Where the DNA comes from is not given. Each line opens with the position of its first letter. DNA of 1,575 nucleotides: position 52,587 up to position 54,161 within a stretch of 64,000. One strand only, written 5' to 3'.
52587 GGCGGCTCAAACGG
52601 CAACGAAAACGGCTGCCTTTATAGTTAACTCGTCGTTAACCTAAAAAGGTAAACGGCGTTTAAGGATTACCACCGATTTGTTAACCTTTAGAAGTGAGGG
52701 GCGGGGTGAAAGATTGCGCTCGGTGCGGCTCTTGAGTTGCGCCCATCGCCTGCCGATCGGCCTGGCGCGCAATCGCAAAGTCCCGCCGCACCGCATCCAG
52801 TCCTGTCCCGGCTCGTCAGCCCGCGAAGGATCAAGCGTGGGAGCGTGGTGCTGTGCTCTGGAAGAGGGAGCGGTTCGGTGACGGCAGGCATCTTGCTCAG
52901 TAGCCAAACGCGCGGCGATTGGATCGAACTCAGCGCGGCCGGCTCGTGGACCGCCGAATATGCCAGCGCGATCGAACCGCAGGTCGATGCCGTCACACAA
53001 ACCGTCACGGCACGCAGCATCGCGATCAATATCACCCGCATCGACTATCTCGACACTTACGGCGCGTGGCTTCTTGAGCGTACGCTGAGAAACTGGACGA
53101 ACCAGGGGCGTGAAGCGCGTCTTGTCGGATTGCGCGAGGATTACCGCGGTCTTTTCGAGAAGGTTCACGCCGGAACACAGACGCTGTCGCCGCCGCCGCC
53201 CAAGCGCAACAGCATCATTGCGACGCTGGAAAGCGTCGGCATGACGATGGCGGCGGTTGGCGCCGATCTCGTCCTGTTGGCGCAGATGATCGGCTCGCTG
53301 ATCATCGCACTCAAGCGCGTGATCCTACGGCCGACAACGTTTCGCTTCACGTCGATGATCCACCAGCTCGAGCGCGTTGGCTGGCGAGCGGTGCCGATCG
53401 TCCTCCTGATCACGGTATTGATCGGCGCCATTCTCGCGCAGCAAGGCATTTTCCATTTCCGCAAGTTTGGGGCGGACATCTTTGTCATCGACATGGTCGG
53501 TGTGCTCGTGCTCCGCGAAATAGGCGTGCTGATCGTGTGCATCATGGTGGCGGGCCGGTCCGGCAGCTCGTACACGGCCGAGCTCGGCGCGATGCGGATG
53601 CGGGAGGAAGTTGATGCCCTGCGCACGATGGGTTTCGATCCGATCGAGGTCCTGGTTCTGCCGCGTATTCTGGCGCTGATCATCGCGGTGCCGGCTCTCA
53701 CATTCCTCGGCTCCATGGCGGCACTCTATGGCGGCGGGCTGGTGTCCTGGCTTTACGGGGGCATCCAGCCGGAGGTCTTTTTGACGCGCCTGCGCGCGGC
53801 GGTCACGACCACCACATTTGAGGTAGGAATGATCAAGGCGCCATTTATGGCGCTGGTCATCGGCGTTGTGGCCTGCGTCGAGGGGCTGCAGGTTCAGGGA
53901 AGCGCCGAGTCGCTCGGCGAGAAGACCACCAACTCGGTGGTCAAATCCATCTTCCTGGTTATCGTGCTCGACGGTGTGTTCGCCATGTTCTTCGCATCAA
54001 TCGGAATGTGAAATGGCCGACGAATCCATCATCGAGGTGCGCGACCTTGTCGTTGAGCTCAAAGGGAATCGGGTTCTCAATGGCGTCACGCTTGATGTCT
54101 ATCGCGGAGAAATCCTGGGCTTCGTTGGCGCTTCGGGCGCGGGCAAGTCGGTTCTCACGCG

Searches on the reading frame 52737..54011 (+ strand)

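Call 68: search_protein_families(library=pfam, proteins=[window:52737-54011:+], max_evalue=1e-8)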
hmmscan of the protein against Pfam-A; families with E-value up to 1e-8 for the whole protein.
window:52737-54011:+ (424 aa): 1 family
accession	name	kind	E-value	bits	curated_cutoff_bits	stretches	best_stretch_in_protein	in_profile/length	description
PF02405.21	MlaE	-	6.8e-71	238.7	22.5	1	207-417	1-211/212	Permease MlaE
